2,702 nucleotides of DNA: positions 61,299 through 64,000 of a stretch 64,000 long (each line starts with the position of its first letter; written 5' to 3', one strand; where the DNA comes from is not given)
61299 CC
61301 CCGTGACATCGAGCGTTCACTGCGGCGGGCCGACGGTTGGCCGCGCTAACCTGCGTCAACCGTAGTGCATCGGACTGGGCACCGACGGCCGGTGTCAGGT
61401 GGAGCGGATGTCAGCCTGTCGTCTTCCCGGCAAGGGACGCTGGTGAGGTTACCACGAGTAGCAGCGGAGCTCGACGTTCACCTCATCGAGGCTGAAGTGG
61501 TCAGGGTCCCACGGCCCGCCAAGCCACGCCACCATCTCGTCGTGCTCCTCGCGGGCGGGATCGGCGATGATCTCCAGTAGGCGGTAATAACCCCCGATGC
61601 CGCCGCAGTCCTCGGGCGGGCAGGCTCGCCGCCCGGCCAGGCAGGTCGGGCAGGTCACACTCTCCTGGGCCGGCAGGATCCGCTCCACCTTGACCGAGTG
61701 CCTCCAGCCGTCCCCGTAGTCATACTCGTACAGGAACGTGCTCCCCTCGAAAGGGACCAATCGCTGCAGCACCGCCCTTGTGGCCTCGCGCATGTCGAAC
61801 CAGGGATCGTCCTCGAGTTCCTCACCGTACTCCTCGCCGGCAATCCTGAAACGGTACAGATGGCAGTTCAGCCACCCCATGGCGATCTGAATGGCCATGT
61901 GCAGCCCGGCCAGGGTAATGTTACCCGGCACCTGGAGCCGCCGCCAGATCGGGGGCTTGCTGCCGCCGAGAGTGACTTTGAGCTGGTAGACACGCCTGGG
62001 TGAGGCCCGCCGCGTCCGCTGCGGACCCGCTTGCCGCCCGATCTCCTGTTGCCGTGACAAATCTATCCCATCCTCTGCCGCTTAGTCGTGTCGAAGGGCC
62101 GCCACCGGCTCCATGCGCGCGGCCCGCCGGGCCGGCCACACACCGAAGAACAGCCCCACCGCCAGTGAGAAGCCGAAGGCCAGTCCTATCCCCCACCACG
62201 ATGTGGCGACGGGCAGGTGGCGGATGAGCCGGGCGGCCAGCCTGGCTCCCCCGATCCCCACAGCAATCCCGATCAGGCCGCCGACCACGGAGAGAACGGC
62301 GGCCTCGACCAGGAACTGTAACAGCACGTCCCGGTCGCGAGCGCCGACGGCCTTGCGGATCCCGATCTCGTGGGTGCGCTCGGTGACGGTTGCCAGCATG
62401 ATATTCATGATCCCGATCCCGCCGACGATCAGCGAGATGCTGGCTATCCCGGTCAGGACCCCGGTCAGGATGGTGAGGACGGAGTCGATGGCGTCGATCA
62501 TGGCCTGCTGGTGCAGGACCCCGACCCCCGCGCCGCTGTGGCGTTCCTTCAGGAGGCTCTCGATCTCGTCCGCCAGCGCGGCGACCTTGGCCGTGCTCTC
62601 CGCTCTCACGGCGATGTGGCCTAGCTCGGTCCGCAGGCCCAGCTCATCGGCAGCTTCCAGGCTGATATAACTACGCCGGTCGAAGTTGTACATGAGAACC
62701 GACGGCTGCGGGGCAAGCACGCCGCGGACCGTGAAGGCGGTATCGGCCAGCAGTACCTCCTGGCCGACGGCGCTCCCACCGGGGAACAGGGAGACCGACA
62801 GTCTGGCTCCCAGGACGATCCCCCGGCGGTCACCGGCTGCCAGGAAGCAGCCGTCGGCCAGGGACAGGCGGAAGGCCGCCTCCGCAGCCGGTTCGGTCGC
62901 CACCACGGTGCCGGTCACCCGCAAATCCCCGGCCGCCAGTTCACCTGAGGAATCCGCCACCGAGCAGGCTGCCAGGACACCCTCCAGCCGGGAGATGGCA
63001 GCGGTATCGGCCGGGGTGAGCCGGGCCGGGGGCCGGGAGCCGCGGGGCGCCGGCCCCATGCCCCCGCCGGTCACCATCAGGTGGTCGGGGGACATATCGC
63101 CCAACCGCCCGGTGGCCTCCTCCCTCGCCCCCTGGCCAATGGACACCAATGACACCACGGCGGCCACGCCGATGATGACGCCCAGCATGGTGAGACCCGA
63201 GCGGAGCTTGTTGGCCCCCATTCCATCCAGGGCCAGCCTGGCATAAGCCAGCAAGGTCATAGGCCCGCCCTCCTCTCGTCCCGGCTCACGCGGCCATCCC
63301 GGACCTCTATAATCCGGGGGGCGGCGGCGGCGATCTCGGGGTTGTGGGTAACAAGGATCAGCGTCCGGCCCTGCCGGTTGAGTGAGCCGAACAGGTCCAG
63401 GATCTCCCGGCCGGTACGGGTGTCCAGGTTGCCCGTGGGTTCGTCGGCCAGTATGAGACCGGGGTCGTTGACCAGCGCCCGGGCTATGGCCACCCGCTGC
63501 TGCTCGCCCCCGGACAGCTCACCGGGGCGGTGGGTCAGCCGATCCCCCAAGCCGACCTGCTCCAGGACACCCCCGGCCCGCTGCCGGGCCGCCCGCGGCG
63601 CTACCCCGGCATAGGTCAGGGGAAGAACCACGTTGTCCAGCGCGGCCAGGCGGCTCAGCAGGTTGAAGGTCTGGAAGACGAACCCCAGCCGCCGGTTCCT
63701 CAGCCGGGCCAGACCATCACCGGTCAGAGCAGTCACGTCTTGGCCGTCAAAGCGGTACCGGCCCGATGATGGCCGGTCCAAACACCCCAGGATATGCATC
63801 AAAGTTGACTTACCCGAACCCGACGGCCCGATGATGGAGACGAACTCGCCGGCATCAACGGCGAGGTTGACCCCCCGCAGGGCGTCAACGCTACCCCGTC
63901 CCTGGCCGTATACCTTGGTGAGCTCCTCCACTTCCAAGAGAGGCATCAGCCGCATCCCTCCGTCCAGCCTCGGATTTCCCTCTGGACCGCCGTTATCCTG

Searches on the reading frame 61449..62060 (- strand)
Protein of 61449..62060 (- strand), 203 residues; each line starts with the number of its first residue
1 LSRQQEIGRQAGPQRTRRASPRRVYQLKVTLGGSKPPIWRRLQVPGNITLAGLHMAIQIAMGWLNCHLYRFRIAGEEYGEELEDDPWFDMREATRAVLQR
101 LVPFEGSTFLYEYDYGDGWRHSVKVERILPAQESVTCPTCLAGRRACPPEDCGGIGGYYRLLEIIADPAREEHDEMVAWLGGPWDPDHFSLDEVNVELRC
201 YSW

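Call 3: search_protein_families(library=pfam, proteins=[window:61449-62060:-], max_evalue=0.01)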
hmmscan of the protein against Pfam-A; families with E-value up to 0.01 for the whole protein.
window:61449-62060:- (203 aa): 1 family
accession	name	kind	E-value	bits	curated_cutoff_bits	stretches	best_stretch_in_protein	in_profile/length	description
PF07929.16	PRiA4_ORF3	-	3.4e-67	225.9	26.6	1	24-193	2-173/173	Plasmid pRiA4b ORF-3-like protein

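Call 4: search_protein_families(library=ncbifam, proteins=[window:61449-62060:-], max_evalue=0.01)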
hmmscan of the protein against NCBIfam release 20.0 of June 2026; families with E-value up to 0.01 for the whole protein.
window:61449-62060:- (203 aa): 0 families

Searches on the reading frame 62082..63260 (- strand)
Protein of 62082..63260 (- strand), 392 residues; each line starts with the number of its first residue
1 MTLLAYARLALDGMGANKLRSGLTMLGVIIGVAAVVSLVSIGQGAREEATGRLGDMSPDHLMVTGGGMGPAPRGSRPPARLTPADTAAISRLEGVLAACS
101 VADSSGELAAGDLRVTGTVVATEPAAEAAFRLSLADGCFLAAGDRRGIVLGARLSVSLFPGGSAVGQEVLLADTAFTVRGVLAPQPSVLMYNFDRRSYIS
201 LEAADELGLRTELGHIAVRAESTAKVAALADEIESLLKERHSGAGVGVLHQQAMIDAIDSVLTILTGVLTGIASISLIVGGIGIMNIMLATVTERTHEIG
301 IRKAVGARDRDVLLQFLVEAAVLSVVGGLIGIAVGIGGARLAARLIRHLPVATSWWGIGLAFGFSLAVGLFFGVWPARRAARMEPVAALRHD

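Call 3: search_protein_families(library=pfam, proteins=[window:62082-63260:-], max_evalue=0.01)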
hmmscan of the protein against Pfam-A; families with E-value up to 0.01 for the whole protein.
window:62082-63260:- (392 aa): 2 families
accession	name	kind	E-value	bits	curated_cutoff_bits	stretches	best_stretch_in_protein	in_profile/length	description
PF12704.14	MacB_PCD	-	1.8e-30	107.2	27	1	21-235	1-206/207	MacB-like periplasmic core domain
PF02687.27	FtsX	-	8.8e-21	74.6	25.5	1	272-385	3-120/120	FtsX-like permease C-terminal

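Call 4: search_protein_families(library=ncbifam, proteins=[window:62082-63260:-], max_evalue=0.01)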
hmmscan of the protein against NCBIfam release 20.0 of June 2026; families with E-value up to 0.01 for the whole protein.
window:62082-63260:- (392 aa): 8 families
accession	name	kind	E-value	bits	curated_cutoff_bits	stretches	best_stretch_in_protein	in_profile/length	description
NF007826.0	PRK10535.1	equivalog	8.4e-54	182.9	966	1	9-390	260-646/648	macrolide ABC transporter ATP-binding protein/permease MacB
TIGR03434.1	ADOP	subfamily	9.6e-27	93.4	622.3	1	128-392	538-803/803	ADOP family duplicated permease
TIGR02212.1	lolCE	equivalog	1.4e-10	40.7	362.45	2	345-391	364-410/411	lipoprotein-releasing ABC transporter permease subunit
NF038346.1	FtsX_actino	exception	2.3e-08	33.8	250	1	243-340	156-254/308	permease-like cell division protein FtsX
NF008076.0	PRK10814.1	exception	1.8e-06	27.2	473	1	274-391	272-398/399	lipoprotein-releasing ABC transporter permease subunit LolC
NF038347.1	FtsX_Gpos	exception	2.6e-06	27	225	1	218-336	126-238/296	permease-like cell division protein FtsX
TIGR00439.2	FtsX_Gneg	equivalog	3.1e-05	23.3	255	1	219-342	126-243/292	permease-like cell division protein FtsX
TIGR01185.1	devC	equivalog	0.0011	18.1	290.35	1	246-342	235-334/380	ABC transporter permease DevC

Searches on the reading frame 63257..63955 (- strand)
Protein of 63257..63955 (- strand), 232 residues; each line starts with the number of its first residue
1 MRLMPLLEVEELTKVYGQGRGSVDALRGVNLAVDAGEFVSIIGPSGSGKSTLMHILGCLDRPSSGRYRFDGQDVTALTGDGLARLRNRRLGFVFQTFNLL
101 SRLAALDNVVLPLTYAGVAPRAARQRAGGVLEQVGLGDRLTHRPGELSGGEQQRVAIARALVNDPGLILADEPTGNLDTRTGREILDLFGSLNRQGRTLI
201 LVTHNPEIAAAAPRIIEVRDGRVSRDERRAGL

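Call 3: search_protein_families(library=pfam, proteins=[window:63257-63955:-], max_evalue=0.01)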
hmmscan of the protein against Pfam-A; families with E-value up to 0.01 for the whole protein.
window:63257-63955:- (232 aa): 5 families
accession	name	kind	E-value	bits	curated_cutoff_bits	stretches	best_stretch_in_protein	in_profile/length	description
PF00005.33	ABC_tran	-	3.4e-32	112.3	25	1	26-174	1-136/137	ABC transporter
PF13304.12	AAA_21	-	7e-10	39.9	27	1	136-208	227-302/304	AAA domain, putative AbiEii toxin, Type IV TA system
PF02463.25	SMC_N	-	0.00011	22.2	40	0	37-54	25-42/220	RecF/RecN/SMC N terminal domain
PF13555.12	AAA_29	-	0.00032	20.8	27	1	30-53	16-39/61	P-loop containing region of AAA domain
PF13191.12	AAA_16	-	0.0055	17.7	32.6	0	34-56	20-44/167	AAA ATPase domain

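Call 4: search_protein_families(library=ncbifam, proteins=[window:63257-63955:-], max_evalue=0.01)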
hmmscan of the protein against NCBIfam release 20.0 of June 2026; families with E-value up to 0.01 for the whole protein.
window:63257-63955:- (232 aa): 195 families (the best 25 are shown)
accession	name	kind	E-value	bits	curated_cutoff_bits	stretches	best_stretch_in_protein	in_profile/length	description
NF007826.0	PRK10535.1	equivalog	6.6e-80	269.2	966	1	4-227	2-225/648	macrolide ABC transporter ATP-binding protein/permease MacB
TIGR02211.1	LolD_lipo_ex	equivalog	5.7e-73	245.1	307.75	1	6-223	1-219/221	lipoprotein-releasing ABC transporter ATP-binding protein LolD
NF008639.0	PRK11629.1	equivalog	8e-70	234.9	360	1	5-225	5-226/234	lipoprotein-releasing ABC transporter ATP-binding protein LolD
NF007879.0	PRK10584.1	equivalog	4.6e-66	222.8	336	1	6-224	6-225/228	putative ABC transporter ATP-binding protein YbbA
NF038007.1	ABC_ATP_DarD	equivalog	2.2e-65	220.2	375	1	7-222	2-217/218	darobactin export ABC transporter ATP-binding protein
TIGR02673.1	FtsE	equivalog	7.3e-64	215.4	264.85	1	10-221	5-213/214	cell division ATP-binding protein FtsE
TIGR03608.1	L_ocin_972_ABC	subfamily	1.2e-57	194.7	254.85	1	24-218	12-206/206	putative bacteriocin export ABC transporter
TIGR02982.1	heterocyst_DevA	subfamily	7.4e-57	192.4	295.8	1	7-223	2-219/220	ABC exporter ATP-binding subunit, DevA family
TIGR02315.1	ABC_phnC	equivalog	3.6e-52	177.2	266.1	1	6-226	1-227/243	phosphonate ABC transporter ATP-binding protein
TIGR02314.1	ABC_MetN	equivalog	7.9e-49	166.5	499.7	1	7-210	2-205/343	methionine ABC transporter ATP-binding protein MetN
NF007027.0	PRK09493.1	equivalog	8.6e-49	166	379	1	9-228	4-219/240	glutamine ABC transporter ATP-binding protein GlnQ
NF040933.2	ABC_arch_GlcV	equivalog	2.1e-48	165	450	1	8-223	4-220/357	glucose ABC transporter ATP-binding protein GlcV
TIGR03265.1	PhnT2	equivalog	7.1e-44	150.5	457.7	1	5-224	3-214/353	putative 2-aminoethylphosphonate ABC transporter ATP-binding protein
TIGR01186.1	proV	subfamily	9.3e-44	150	326.6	1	21-223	4-208/363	betaine/proline/choline family ABC transporter ATP-binding protein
NF008428.0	PRK11264.1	equivalog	3.5e-43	147.6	406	1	6-223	3-222/250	L-cystine ABC transporter ATP-binding protein TcyN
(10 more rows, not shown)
